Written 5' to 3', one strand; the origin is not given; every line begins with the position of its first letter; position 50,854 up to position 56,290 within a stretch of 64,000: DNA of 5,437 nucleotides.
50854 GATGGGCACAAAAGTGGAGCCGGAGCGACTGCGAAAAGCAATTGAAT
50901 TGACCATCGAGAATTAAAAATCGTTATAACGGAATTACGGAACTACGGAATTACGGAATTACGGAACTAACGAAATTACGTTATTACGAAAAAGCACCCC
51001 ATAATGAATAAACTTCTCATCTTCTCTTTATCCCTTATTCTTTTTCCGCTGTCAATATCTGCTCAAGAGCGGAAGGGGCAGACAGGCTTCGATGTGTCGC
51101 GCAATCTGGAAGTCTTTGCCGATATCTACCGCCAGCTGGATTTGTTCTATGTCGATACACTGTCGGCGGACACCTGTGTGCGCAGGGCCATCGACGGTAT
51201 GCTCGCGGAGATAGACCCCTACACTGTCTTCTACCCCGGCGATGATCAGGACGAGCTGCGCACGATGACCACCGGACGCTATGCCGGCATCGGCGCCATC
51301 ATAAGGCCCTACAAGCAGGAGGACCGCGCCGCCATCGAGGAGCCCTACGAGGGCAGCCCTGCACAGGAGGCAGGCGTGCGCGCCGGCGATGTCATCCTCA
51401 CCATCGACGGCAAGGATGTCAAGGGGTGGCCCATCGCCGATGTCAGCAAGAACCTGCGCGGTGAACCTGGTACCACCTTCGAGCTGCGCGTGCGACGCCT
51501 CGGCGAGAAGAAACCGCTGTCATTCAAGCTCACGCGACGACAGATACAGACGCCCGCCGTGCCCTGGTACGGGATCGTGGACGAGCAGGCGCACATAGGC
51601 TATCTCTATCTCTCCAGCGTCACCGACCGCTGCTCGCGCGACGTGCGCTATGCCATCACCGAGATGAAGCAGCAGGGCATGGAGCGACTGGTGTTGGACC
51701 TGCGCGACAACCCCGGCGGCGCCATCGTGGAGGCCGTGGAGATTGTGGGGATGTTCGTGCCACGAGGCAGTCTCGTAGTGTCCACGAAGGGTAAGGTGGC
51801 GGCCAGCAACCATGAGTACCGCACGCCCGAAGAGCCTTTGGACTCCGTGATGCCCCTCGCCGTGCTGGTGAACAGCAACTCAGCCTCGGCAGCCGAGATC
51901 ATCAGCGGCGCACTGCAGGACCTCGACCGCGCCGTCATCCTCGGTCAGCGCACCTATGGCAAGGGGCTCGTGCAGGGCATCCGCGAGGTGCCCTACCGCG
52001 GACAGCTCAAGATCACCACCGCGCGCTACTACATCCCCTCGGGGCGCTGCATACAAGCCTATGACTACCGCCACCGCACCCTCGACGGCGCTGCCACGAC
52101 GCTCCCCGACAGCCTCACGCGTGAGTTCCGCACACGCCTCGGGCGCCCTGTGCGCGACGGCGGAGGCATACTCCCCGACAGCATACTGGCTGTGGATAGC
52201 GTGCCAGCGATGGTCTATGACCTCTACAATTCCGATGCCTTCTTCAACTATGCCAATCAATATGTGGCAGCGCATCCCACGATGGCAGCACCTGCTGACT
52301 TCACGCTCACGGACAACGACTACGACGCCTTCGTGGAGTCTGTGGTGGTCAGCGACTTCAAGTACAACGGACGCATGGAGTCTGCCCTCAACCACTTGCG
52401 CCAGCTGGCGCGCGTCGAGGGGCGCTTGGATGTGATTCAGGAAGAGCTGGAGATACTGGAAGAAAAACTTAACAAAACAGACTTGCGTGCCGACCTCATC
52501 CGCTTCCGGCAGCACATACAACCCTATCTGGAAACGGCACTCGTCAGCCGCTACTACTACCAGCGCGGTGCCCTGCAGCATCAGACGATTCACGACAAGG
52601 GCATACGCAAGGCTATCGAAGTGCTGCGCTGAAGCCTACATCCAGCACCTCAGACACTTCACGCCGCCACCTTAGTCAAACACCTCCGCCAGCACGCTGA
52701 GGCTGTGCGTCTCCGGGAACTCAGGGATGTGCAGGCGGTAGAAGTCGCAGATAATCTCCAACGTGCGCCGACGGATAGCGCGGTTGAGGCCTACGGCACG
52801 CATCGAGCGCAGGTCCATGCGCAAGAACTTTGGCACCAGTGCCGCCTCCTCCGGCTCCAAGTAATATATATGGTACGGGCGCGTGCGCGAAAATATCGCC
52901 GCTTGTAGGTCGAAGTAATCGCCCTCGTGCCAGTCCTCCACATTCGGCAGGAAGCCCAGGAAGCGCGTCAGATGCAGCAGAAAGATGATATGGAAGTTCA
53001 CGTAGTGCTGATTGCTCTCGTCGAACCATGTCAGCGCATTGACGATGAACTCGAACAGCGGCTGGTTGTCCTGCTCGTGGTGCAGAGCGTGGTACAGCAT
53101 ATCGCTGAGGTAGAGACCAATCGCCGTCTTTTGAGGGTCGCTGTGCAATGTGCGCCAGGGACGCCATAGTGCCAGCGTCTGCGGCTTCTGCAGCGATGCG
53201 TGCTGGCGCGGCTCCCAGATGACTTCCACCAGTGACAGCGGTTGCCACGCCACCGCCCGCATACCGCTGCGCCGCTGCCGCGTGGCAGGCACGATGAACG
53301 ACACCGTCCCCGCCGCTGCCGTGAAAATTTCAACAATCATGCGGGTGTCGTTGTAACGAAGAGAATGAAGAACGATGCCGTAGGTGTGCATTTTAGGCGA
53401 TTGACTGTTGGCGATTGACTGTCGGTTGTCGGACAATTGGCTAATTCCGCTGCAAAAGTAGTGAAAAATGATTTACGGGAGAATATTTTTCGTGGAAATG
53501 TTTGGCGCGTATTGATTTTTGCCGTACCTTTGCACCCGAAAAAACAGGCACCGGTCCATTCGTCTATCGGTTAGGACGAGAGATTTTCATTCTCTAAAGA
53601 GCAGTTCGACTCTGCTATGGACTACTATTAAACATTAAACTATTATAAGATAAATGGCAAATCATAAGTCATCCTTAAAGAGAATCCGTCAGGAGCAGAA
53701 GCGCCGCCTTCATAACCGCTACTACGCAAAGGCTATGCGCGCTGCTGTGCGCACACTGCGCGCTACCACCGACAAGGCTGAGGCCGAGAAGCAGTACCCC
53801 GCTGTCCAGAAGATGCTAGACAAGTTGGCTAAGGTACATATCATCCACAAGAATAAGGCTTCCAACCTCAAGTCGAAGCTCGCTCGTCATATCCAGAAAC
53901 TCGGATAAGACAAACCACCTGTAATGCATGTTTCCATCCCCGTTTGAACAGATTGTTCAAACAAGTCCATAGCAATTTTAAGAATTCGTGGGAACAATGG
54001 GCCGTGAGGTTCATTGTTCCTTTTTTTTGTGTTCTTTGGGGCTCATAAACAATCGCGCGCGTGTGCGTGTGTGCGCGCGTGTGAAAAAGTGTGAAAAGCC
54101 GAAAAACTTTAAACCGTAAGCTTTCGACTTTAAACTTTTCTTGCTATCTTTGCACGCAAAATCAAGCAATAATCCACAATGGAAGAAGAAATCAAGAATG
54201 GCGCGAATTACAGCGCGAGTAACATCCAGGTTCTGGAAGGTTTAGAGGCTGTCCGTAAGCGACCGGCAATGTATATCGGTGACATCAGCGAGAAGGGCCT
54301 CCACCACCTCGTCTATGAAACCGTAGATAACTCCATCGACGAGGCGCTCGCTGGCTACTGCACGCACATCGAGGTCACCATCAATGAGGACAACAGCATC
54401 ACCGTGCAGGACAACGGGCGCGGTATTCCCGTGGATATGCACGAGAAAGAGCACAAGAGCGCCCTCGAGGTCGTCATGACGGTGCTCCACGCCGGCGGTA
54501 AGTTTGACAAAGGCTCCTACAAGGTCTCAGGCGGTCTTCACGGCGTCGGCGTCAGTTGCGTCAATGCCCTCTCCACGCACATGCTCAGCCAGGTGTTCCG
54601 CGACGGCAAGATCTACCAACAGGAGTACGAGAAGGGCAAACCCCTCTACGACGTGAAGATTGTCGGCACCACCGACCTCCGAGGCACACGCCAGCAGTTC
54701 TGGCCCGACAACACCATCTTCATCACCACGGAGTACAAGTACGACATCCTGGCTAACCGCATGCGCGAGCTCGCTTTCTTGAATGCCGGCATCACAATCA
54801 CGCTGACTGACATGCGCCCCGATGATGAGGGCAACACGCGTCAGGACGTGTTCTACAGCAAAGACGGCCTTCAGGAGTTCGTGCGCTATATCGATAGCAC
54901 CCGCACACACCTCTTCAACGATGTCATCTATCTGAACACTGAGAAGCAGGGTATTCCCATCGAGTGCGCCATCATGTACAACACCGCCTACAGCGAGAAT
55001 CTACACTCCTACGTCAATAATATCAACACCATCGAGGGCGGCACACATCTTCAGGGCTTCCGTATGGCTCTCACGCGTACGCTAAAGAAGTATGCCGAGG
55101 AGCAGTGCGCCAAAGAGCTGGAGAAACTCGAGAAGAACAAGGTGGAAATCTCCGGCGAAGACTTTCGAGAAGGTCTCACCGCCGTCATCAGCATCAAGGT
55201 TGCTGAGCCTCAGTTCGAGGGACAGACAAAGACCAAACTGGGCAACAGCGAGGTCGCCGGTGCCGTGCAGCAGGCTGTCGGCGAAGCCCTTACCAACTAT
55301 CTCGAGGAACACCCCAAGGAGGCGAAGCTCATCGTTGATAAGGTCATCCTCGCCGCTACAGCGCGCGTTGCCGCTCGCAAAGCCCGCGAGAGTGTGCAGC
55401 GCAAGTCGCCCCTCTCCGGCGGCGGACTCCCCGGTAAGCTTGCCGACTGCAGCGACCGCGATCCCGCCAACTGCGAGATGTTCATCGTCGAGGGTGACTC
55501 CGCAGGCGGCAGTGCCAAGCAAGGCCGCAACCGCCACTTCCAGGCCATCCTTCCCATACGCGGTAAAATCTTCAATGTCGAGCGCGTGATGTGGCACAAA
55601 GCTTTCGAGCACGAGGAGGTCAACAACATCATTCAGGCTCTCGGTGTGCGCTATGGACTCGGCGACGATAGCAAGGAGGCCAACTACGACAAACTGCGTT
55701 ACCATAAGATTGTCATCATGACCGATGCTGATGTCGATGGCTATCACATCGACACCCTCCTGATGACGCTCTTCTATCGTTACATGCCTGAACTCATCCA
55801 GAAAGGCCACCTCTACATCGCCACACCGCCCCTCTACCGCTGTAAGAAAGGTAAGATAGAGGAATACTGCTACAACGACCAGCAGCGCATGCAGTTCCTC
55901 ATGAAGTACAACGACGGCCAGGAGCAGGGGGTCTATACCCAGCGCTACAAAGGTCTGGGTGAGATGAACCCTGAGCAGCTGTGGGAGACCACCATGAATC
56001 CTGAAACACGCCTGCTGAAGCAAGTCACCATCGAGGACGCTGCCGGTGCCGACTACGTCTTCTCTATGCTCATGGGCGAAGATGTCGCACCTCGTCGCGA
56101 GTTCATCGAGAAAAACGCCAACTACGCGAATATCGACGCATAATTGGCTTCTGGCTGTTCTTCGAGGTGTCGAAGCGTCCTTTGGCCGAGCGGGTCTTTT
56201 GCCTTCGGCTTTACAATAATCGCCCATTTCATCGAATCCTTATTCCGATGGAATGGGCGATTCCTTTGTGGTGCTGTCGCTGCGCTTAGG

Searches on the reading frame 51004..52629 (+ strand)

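Call 51: search_protein_families(library=pfam, proteins=[window:51004-52629:+], max_evalue=0.00001)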
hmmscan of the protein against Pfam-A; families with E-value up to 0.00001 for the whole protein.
window:51004-52629:+ (542 aa): 4 families
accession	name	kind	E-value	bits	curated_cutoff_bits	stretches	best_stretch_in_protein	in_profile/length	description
PF03572.23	Peptidase_S41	-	2.9e-44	151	24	1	197-352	1-156/165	Peptidase family S41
PF17820.7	PDZ_6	-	2.3e-13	50.1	27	1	111-165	2-54/54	PDZ domain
PF13180.12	PDZ_2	-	6.7e-09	36.3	27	1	100-175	5-79/80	PDZ domain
PF00595.29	PDZ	-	2.7e-06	28.1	23.2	1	99-156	15-74/81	PDZ domain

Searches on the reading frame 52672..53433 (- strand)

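Call 54: search_protein_families(library=pfam, proteins=[window:52672-53433:-], max_evalue=0.01)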
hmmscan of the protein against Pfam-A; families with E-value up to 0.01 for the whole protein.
window:52672-53433:- (253 aa): 2 families
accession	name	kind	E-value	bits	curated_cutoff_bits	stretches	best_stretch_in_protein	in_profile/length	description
PF02565.21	RecO_C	-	2.6e-17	63.4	22.1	1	97-238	1-151/157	Recombination protein O C terminal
PF11967.14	RecO_N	-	1.6e-16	60.5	27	1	16-83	5-70/80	Recombination protein O N terminal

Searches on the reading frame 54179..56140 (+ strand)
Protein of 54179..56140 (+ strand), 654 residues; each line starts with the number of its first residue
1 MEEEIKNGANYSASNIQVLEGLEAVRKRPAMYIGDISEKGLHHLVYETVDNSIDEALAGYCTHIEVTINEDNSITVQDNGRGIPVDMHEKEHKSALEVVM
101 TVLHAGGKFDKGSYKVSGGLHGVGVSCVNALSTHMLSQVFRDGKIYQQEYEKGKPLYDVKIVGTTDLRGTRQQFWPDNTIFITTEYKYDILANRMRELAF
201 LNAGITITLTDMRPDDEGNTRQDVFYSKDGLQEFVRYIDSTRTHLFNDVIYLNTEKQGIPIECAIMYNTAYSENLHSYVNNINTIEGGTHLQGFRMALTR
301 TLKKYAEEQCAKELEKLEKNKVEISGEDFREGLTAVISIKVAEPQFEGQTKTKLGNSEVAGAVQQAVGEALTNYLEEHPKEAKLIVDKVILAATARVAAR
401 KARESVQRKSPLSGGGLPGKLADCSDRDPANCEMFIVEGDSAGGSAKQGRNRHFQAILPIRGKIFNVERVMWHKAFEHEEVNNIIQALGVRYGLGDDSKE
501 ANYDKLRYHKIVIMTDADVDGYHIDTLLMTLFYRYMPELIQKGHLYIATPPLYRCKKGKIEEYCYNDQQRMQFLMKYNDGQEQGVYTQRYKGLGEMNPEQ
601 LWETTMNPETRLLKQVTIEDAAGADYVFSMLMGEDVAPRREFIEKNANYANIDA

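Call 51: search_protein_families(library=pfam, proteins=[window:54179-56140:+], max_evalue=0.00001)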
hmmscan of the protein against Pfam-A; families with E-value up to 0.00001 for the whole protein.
window:54179-56140:+ (654 aa): 4 families
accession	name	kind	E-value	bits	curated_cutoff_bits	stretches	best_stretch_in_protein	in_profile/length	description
PF00204.31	DNA_gyraseB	-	2e-56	190.6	27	1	230-404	1-172/173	DNA gyrase B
PF00986.26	DNA_gyraseB_C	-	1e-30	106.1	29.8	1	583-644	2-63/63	DNA gyrase B subunit, carboxyl terminus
PF02518.31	HATPase_c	-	4e-18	66.3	26.4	1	38-139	3-91/111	Histidine kinase-, DNA gyrase B-, and HSP90-like ATPase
PF01751.28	Toprim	-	2.9e-17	63.1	23.1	1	433-548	1-94/96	Toprim domain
